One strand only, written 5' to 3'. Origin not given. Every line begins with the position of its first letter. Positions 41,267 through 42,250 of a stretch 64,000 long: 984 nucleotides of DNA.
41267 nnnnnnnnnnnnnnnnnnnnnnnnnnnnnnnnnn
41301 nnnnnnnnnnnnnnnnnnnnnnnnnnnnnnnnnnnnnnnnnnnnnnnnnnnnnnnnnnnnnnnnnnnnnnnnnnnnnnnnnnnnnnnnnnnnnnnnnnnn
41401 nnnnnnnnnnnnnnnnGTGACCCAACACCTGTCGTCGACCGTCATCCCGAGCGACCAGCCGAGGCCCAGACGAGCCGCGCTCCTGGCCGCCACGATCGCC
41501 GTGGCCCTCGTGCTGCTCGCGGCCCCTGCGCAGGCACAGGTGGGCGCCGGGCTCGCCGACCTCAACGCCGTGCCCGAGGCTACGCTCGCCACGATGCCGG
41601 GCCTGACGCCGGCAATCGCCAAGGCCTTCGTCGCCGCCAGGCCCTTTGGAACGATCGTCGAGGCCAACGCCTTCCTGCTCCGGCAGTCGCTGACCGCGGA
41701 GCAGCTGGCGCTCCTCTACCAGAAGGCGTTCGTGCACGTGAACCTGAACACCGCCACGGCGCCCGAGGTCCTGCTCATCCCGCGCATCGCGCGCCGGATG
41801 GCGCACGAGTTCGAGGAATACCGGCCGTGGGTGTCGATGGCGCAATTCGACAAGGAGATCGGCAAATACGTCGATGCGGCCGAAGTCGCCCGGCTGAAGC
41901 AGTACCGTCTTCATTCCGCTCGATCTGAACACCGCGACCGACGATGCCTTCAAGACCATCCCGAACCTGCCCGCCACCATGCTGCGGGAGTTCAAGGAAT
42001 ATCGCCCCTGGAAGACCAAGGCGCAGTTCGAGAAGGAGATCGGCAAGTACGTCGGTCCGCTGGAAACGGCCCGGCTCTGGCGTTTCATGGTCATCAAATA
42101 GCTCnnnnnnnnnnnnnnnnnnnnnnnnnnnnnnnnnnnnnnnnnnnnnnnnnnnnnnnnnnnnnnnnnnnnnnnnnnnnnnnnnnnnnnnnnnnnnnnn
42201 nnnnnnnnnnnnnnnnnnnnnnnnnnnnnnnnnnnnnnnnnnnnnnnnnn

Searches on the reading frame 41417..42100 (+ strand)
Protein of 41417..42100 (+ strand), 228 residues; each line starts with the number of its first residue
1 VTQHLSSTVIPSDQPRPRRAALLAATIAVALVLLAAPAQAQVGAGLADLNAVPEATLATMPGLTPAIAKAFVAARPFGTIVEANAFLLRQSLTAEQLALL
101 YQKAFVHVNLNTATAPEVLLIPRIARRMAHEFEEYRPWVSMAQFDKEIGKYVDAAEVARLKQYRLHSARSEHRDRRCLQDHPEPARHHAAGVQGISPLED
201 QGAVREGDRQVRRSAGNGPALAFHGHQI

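Call 51: search_protein_families(library=pfam, proteins=[window:41417-42100:+], max_evalue=1)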
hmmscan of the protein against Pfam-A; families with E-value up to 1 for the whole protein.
window:41417-42100:+ (228 aa): 3 families
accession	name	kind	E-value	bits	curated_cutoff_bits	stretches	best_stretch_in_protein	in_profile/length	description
PF12836.13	HHH_3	-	1.4e-09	38.3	27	2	105-145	3-47/65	Helix-hairpin-helix motif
PF03934.19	T2SSK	-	0.041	14.7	24.2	1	57-94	11-49/63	Type II secretion system (T2SS), protein K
PF06514.17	PsbU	-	0.13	12.8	24.5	1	45-85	13-53/93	Photosystem II 12 kDa extrinsic protein (PsbU)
